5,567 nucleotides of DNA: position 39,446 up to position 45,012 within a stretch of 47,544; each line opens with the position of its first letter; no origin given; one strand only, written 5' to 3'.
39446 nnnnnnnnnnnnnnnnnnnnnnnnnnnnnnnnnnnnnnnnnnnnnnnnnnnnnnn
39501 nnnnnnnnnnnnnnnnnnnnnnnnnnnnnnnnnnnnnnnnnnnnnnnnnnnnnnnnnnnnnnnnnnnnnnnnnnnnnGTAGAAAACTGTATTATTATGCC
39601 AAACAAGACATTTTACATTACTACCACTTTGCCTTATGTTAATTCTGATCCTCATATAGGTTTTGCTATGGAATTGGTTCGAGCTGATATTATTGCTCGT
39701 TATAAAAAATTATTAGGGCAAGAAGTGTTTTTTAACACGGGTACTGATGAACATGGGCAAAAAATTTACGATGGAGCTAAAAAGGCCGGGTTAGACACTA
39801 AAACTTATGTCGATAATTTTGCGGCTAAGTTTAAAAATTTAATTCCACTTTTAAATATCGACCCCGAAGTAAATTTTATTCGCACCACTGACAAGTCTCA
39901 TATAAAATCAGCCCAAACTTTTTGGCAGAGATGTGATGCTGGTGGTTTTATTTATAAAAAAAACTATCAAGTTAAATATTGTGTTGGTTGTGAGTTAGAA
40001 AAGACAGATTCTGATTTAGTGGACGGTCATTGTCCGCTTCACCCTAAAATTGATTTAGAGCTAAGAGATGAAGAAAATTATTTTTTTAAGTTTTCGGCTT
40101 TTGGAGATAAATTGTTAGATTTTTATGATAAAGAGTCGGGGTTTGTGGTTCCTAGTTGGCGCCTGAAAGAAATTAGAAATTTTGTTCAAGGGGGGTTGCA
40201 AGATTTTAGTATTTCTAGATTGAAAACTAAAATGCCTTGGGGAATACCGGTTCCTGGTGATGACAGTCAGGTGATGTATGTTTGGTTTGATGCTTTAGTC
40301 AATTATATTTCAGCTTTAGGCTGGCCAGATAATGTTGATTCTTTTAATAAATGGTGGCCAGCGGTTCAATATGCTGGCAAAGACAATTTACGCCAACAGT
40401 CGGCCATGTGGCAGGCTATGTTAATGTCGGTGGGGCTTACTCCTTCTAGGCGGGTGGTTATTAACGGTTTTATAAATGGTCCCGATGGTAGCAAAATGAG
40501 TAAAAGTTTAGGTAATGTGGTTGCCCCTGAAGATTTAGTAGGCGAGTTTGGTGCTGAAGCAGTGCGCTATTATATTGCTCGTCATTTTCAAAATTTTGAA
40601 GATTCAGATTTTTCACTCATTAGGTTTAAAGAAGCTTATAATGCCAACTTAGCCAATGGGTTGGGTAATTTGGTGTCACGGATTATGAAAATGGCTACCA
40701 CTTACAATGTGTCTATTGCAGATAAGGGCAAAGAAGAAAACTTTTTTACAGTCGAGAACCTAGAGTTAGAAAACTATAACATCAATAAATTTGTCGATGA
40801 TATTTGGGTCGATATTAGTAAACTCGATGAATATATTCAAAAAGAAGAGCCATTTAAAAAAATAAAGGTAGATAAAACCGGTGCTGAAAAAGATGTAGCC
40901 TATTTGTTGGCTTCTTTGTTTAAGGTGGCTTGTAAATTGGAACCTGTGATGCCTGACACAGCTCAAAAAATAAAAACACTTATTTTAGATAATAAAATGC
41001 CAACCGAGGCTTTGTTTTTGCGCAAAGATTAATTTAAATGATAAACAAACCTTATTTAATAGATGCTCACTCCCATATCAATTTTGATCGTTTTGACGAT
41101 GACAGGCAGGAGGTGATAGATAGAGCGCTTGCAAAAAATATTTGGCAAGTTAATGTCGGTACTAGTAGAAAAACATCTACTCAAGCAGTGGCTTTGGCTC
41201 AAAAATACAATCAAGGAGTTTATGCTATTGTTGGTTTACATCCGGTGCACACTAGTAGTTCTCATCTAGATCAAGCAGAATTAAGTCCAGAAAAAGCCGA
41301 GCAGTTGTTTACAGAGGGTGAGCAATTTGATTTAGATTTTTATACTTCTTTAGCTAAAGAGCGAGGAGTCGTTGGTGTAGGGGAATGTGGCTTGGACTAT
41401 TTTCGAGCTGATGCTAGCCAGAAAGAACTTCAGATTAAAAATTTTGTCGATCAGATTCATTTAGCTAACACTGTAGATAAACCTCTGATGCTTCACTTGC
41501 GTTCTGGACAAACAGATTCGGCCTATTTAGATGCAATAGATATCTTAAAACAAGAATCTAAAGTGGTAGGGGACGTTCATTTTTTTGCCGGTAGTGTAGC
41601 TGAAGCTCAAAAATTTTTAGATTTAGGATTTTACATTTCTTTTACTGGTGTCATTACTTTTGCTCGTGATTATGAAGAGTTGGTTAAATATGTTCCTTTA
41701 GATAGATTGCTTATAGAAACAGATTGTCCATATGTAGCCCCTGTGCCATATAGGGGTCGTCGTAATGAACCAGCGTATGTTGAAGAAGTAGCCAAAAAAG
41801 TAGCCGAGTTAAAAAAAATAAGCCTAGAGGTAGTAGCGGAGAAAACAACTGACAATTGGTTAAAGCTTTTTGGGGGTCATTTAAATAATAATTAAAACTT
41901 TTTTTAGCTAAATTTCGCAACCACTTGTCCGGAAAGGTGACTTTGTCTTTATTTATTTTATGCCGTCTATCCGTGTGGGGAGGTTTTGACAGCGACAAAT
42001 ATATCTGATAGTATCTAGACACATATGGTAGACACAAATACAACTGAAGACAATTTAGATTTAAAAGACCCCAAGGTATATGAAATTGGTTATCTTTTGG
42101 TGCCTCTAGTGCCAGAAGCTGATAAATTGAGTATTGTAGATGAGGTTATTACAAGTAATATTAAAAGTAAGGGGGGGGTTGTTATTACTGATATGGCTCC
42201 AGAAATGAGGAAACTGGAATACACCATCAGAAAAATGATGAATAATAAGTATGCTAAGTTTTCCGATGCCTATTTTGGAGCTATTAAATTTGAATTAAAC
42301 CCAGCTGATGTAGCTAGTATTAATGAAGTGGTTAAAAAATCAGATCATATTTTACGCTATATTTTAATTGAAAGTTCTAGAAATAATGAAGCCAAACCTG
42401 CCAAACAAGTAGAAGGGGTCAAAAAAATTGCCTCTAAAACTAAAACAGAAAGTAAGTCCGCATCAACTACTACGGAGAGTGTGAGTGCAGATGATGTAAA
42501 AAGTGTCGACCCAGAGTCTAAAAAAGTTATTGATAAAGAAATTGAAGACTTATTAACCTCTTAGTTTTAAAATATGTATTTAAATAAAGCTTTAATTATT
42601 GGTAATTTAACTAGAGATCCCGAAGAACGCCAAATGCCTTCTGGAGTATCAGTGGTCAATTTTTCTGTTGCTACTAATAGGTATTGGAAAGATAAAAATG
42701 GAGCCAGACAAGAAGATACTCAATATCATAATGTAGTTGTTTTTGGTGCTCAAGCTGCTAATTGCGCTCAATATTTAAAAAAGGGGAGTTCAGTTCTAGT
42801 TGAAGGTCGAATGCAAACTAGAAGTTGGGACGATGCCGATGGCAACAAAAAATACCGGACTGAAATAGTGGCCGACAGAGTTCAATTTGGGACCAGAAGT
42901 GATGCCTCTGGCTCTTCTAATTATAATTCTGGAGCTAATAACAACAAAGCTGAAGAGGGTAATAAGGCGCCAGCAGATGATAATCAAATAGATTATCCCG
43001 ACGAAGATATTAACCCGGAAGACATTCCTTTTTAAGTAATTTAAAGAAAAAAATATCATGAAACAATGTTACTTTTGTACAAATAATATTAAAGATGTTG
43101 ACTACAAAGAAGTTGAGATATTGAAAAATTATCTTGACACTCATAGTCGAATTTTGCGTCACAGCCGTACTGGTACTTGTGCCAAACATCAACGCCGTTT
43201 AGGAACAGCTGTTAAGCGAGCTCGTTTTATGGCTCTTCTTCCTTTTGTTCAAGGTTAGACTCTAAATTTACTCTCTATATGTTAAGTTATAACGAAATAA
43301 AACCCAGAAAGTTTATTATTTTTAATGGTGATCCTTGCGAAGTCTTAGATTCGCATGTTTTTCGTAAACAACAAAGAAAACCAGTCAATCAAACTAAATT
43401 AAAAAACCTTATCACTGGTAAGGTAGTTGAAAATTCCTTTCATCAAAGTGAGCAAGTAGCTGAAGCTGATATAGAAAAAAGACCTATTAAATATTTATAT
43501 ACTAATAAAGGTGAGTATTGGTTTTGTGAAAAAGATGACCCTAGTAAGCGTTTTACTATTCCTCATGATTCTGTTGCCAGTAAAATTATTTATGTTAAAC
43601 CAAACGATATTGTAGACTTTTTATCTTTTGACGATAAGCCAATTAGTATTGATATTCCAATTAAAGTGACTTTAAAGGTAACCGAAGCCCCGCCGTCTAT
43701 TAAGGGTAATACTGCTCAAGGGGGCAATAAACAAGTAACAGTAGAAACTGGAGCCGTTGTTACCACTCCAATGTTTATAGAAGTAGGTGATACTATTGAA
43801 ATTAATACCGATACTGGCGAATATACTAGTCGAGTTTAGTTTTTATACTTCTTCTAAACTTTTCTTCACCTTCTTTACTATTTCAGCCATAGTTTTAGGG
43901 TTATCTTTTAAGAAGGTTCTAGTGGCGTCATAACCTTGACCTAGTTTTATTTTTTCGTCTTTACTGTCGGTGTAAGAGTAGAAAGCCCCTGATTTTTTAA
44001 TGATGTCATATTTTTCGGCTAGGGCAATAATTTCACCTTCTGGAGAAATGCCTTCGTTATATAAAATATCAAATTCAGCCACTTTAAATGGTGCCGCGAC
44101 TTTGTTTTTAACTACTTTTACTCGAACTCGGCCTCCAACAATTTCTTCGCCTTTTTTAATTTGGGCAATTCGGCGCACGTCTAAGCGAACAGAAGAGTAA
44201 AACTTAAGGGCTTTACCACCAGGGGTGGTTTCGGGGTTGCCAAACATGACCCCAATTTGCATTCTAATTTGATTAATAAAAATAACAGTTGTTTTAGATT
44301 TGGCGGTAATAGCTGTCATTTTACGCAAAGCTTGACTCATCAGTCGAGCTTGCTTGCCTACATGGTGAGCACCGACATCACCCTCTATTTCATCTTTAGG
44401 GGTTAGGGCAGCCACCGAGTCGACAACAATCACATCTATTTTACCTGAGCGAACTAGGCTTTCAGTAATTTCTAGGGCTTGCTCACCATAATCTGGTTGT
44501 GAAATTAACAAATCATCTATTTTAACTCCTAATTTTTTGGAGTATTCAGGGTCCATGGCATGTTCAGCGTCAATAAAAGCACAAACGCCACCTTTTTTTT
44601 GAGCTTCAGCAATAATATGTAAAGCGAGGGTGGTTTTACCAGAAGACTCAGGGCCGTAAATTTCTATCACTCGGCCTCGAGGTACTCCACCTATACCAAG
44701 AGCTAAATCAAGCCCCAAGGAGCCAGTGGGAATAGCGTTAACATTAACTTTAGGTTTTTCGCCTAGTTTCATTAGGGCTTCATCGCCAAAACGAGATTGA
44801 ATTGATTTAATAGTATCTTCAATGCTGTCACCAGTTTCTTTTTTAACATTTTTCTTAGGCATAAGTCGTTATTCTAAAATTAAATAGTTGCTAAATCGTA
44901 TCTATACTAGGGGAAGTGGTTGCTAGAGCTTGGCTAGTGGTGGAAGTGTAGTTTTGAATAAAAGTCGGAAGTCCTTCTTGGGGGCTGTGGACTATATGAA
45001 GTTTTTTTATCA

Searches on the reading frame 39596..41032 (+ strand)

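Call 59: search_protein_families(library=pfam, proteins=[window:39596-41032:+], max_evalue=0.001)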
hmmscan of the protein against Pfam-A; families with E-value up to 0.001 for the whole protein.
window:39596-41032:+ (478 aa): 4 families
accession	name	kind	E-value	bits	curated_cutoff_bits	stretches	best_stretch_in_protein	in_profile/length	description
PF09334.17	tRNA-synt_1g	-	9.5e-91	304.9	20.1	2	140-364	163-391/391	tRNA synthetases class I (M)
PF00133.28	tRNA-synt_1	-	7.4e-33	114.3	22.7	2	223-332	295-406/414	tRNA synthetases class I (I, L, M and V)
PF01406.26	tRNA-synt_1e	-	2.3e-13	50.6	27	2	14-127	18-130/301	tRNA synthetases class I (C) catalytic domain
PF01921.24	tRNA-synt_1f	-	0.00025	20.5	27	0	292-330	274-312/360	tRNA synthetases class I (K)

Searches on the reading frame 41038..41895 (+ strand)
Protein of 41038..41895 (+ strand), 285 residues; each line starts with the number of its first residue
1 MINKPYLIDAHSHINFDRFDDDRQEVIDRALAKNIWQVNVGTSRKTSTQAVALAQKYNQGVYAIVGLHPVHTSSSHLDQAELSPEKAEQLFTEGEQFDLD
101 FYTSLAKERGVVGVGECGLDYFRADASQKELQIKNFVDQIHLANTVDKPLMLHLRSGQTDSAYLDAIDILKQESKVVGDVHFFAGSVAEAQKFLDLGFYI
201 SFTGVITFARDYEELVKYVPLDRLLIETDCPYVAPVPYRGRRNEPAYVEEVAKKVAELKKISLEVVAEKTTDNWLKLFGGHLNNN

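Call 59: search_protein_families(library=pfam, proteins=[window:41038-41895:+], max_evalue=0.001)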
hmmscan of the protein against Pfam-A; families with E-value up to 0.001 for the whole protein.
window:41038-41895:+ (285 aa): 1 family
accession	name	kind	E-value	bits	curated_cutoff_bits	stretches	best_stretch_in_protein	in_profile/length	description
PF01026.27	TatD_DNase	-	2.2e-75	253.8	27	1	8-279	1-253/253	TatD related DNase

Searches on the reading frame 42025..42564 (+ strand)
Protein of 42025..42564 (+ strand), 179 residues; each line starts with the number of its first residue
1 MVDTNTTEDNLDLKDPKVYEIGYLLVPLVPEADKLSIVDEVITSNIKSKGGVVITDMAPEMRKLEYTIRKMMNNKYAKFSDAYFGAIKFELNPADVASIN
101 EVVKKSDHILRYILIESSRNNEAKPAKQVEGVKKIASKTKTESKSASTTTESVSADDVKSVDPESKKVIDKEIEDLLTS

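Call 59: search_protein_families(library=pfam, proteins=[window:42025-42564:+], max_evalue=0.001)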
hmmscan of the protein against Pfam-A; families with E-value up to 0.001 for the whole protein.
window:42025-42564:+ (179 aa): 1 family
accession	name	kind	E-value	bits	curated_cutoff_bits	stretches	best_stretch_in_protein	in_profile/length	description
PF01250.22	Ribosomal_S6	-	9.3e-09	35.8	27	1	19-115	2-89/90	Ribosomal protein S6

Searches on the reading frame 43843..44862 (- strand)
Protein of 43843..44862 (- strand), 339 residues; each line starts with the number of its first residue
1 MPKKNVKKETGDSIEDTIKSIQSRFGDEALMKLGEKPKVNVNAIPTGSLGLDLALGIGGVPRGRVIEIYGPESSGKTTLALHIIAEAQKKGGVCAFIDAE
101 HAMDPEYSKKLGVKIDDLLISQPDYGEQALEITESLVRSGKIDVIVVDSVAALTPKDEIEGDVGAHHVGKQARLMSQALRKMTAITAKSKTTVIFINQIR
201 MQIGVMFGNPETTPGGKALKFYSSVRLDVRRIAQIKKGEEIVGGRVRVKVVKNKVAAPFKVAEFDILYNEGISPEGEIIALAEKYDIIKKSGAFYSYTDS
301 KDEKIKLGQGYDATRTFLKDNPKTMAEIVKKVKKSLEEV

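Call 59: search_protein_families(library=pfam, proteins=[window:43843-44862:-], max_evalue=0.001)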
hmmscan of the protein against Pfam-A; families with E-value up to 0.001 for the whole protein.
window:43843-44862:- (339 aa): 8 families
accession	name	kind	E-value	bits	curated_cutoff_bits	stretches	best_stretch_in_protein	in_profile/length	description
PF00154.27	RecA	-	5.1e-137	456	27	1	14-273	3-262/262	recA bacterial DNA recombination protein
PF21096.2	RecA_C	-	4.1e-17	62.5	27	1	276-336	1-56/57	RecA C-terminal domain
PF08423.17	Rad51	-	5.1e-10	39.5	22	1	41-232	5-212/244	Rad51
PF06745.19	ATPase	-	9.7e-09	35.4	26.6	1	44-201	1-166/231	KaiC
PF01637.24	ATPase_2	-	5.2e-06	26.9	33.2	1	64-156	21-79/225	ATPase domain predominantly from Archaea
PF13191.12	AAA_16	-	0.00021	22.2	32.6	1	61-198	20-140/167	AAA ATPase domain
PF13481.12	AAA_25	-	0.00024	21.2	27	0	60-87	30-57/195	AAA domain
PF13479.12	AAA_24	-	0.00047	20.5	27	1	64-154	3-77/195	AAA domain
